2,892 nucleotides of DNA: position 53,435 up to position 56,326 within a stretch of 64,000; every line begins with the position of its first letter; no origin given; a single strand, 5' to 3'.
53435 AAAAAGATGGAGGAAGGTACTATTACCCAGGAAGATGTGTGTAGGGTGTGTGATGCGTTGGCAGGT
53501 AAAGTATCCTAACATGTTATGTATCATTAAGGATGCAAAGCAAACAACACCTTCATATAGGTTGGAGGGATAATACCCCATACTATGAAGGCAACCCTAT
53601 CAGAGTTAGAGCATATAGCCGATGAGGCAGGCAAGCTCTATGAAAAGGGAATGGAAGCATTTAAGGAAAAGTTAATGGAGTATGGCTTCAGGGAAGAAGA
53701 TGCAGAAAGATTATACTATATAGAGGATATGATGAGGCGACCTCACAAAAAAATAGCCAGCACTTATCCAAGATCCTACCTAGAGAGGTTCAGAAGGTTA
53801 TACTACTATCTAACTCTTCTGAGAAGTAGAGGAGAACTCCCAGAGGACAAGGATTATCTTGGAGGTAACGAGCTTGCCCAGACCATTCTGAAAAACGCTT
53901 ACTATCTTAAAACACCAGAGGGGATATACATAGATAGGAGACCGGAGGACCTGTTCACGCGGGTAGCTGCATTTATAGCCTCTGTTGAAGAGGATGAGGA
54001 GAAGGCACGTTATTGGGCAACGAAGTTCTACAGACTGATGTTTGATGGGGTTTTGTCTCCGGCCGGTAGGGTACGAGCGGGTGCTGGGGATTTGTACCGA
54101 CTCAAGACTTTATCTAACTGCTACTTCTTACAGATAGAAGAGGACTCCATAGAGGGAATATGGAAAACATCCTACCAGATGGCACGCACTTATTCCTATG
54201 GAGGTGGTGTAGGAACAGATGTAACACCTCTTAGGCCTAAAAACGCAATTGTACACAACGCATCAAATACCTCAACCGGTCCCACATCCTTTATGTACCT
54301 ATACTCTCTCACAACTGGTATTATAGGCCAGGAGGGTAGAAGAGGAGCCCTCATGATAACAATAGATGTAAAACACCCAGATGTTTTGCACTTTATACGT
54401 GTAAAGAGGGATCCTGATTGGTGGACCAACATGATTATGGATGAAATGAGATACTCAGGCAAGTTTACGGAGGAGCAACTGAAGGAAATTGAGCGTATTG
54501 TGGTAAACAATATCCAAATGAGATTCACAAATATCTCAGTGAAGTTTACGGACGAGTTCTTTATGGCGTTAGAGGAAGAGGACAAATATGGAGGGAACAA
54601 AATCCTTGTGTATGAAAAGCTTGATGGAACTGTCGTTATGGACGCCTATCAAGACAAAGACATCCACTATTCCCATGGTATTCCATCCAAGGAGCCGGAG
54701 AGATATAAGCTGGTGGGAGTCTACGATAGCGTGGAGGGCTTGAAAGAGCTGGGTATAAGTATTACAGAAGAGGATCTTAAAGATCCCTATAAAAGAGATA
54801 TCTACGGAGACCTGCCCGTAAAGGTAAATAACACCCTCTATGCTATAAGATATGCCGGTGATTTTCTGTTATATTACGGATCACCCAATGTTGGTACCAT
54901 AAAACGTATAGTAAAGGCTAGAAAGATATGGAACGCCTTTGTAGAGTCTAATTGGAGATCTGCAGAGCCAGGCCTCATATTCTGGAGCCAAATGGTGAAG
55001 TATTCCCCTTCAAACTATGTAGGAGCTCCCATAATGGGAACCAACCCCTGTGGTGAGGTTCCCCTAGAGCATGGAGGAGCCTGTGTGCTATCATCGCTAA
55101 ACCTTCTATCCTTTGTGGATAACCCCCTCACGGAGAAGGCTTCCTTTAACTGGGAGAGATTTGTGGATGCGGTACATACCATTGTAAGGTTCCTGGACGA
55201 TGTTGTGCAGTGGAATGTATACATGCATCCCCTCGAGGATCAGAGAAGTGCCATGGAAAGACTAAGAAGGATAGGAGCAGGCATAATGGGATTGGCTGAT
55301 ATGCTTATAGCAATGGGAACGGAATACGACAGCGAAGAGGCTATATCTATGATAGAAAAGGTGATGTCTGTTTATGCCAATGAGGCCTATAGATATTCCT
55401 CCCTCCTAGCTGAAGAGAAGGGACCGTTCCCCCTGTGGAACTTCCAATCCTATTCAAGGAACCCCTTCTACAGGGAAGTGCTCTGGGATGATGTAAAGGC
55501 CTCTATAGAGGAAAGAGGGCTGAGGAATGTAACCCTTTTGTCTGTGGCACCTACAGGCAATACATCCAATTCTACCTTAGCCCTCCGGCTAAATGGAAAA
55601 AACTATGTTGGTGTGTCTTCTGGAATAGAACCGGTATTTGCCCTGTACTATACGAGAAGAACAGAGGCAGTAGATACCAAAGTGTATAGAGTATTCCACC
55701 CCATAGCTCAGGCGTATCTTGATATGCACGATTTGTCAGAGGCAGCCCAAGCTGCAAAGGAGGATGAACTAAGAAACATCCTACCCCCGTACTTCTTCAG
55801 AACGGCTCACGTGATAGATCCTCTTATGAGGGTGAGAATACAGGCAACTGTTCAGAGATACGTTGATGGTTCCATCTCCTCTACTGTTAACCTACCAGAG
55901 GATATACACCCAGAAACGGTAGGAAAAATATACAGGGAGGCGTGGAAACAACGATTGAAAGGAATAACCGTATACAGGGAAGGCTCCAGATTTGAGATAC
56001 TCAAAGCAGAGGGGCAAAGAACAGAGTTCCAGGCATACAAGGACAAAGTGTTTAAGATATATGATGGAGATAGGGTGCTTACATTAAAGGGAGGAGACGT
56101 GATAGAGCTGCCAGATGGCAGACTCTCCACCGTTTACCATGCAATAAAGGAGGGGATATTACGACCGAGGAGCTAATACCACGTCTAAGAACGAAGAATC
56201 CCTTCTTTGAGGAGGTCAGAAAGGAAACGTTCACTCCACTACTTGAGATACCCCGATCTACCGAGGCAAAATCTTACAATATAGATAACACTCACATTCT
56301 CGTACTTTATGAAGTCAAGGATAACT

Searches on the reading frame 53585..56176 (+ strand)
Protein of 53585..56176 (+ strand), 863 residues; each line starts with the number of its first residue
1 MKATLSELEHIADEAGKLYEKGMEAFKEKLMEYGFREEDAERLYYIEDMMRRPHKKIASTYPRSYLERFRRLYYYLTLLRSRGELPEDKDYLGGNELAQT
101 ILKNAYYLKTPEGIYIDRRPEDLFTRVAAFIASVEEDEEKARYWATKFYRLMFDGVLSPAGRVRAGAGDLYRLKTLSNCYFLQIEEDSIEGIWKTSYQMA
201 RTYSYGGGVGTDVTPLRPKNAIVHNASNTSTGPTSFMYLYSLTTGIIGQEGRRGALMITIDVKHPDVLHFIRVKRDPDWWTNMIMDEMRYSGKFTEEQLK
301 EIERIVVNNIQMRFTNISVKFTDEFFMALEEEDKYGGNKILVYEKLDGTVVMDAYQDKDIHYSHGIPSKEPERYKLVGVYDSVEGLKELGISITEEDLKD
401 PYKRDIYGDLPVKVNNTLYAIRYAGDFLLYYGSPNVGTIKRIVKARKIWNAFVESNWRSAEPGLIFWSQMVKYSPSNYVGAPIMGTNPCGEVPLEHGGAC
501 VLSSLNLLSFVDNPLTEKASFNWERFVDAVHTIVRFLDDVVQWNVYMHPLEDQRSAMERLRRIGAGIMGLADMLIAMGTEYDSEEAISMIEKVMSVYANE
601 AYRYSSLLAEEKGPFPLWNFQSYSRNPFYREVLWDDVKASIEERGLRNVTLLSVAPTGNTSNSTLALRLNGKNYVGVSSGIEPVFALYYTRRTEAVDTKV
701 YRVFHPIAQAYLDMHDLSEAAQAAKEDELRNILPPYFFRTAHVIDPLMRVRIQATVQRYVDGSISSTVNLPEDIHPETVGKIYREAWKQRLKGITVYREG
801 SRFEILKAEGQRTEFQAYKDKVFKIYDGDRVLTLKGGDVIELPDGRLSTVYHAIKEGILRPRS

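Call 13: find_encoding_contigs(protein=window:53585-56176:+, flank=10000, max_places=2)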
Protein window:53585-56176:+ (863 aa): 3 contigs read that carry it; 1 place shown.
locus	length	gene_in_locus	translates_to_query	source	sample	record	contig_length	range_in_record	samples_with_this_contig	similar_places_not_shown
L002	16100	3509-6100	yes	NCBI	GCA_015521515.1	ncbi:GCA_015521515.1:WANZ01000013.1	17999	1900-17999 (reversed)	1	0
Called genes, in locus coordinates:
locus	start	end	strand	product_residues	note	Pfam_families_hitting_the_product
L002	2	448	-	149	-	?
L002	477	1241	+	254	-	-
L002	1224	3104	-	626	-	PF00133:tRNA-synt_1, PF09334:tRNA-synt_1g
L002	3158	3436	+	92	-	-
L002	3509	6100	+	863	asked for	PF00317:Ribonuc_red_lgN, PF02867:Ribonuc_red_lgC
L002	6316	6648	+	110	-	-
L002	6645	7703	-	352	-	PF00579:tRNA-synt_1b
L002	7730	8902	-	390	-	PF12704:MacB_PCD, PF02687:FtsX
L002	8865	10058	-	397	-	-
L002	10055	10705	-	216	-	PF20703:nSTAND1 (weak), PF00005:ABC_tran, PF13304:AAA_21 (faint), PF02463:SMC_N (weak)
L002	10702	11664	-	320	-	PF03215:Rad17 (weak), PF05496:RuvB_N, PF13173:AAA_14 (weak), PF00004:AAA, PF13177:DNA_pol3_delta2, PF21960:RCF1-5-like_lid, PF25361:AAA_lid_RFC1, PF08542:Rep_fac_C, +4 more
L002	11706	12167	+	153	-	-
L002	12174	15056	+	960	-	PF00133:tRNA-synt_1, PF09334:tRNA-synt_1g, PF01406:tRNA-synt_1e, PF01921:tRNA-synt_1f (weak), PF08264:Anticodon_1, PF19302:DUF5915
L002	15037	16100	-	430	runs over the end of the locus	PF17125:Methyltr_RsmF_N (weak), PF22458:RsmF-B_ferredox (weak), PF01728:FtsJ, PF01189:Methyltr_RsmB-F, PF13847:Methyltransf_31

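Call 51: list_cluster_members(proteins=[window:53585-56176:+, window:7801-9003:+, window:39566-40669:-, window:20796-22232:+, window:30966-31841:-])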
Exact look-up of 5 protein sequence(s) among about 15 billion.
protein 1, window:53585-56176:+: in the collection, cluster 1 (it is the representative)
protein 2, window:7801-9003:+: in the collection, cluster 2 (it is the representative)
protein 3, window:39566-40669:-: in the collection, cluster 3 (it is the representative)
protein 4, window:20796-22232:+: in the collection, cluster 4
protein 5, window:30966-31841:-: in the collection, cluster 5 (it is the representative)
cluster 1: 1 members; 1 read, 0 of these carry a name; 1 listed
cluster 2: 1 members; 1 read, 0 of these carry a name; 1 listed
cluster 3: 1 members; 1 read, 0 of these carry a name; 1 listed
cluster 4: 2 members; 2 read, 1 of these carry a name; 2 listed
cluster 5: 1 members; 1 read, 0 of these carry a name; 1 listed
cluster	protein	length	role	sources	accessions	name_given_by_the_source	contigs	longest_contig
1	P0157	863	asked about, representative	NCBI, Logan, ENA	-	-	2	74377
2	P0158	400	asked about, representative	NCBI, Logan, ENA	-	-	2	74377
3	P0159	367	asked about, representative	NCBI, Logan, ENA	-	-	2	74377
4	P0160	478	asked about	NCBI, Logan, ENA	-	-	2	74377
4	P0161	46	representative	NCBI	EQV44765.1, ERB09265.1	hypothetical protein G884_03485, partial [Escherichia coli KOEGE 40 (102a)]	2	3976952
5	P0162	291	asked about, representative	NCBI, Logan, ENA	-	-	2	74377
